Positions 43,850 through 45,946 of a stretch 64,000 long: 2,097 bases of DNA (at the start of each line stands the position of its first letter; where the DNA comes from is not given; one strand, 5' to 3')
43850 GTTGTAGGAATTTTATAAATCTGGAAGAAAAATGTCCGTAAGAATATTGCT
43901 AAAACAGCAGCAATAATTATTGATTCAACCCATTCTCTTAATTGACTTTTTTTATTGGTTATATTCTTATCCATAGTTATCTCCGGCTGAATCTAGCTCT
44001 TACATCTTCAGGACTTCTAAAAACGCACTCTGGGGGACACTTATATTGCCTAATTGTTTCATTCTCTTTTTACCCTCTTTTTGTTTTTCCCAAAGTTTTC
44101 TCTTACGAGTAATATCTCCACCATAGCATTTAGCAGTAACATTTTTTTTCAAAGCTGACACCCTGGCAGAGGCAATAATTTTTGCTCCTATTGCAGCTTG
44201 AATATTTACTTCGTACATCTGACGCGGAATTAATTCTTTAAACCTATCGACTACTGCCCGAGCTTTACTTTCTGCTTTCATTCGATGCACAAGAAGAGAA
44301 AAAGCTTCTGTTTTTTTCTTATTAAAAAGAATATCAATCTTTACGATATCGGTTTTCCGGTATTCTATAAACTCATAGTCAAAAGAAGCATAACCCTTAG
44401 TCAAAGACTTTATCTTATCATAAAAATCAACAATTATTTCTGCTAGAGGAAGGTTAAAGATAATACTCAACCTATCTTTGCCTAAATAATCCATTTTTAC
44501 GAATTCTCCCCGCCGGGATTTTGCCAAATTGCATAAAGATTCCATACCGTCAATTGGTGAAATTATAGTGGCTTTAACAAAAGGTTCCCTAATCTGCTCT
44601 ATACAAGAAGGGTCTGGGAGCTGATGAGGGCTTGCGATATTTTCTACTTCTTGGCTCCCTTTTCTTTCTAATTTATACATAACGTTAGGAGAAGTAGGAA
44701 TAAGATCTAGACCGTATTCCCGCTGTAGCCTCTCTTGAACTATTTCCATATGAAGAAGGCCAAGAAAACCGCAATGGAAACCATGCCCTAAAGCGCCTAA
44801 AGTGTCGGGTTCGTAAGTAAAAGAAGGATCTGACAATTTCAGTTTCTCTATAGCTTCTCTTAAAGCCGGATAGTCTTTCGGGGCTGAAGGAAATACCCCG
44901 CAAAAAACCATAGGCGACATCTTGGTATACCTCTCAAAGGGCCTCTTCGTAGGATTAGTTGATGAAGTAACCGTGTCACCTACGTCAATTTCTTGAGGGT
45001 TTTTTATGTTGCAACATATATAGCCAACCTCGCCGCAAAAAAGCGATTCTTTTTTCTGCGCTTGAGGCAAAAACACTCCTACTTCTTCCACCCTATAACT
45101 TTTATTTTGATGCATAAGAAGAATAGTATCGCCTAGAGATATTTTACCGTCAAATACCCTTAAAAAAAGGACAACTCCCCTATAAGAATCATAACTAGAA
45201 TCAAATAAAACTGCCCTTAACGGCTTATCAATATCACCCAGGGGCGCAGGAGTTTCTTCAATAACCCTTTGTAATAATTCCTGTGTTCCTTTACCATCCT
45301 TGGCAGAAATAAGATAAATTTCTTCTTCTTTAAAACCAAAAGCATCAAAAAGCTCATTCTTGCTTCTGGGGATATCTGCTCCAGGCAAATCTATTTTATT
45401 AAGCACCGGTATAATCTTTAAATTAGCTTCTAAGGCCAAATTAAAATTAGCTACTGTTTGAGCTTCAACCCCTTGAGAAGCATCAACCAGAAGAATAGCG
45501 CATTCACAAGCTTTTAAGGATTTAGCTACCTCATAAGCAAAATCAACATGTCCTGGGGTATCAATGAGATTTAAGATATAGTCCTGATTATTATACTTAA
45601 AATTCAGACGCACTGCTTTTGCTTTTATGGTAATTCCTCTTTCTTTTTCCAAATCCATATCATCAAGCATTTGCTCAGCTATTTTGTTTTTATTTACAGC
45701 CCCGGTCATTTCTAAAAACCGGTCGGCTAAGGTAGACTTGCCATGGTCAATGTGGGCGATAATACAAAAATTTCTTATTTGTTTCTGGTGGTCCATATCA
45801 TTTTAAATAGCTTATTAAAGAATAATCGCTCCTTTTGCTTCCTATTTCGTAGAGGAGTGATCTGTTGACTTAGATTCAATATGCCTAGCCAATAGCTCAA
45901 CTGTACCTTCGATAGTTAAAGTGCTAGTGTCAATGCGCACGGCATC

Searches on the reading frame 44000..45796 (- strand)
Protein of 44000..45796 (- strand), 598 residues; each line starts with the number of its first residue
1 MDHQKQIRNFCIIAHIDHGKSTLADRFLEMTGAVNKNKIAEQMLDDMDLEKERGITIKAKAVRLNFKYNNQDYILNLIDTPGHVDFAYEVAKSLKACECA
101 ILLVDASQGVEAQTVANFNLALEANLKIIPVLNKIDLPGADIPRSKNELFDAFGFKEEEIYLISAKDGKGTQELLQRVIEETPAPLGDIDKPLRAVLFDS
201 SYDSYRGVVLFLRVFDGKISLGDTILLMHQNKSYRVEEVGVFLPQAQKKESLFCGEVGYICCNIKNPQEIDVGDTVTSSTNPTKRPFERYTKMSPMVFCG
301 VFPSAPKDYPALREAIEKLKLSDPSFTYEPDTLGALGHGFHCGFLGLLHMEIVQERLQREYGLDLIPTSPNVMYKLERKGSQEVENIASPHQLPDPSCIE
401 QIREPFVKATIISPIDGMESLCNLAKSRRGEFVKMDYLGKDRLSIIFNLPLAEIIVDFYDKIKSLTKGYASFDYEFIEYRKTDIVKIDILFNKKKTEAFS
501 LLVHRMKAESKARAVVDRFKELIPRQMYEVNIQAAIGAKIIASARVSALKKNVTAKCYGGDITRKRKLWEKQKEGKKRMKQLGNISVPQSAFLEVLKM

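Call 27: find_encoding_contigs(protein=window:44000-45796:-, flank=10000, max_places=2)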
Protein window:44000-45796:- (598 aa): 1 contig read that carries it; 1 place shown.
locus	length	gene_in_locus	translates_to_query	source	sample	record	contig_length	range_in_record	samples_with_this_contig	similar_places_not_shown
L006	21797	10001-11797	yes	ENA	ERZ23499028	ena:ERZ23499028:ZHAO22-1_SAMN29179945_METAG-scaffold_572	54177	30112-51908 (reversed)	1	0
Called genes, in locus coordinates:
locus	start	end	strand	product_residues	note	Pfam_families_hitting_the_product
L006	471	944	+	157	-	PF00359:PTS_EIIA_2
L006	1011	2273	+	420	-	PF01933:CofD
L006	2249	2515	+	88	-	PF00381:PTS-HPr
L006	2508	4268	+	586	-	PF05524:PEP-utilisers_N, PF00391:PEP-utilizers, PF02896:PEP-utilizers_C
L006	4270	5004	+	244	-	PF00483:NTP_transferase, PF12804:NTP_transf_3 (weak)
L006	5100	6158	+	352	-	PF01817:CM_2, PF00800:PDT, PF01842:ACT (faint)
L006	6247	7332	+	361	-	PF00155:Aminotran_1_2, PF00266:Aminotran_5 (weak)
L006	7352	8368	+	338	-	PF18152:DAHP_snth_FXD, PF00793:DAHP_synth_1, PF03102:NeuB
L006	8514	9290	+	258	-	PF02153:PDH_N, PF20463:PDH_C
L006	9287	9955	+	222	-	PF02224:Cytidylate_kin, PF13189:Cytidylate_kin2 (weak), PF13207:AAA_17 (faint), PF13238:AAA_18 (weak)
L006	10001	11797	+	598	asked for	PF00009:GTP_EFTU, PF03144:GTP_EFTU_D2, PF14492:EFG_III (weak), PF00679:EFG_C, PF06421:LepA_C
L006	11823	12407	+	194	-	PF10502:Peptidase_S26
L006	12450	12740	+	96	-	-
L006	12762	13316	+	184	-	PF01066:CDP-OH_P_transf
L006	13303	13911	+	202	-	PF02660:G3P_acyltransf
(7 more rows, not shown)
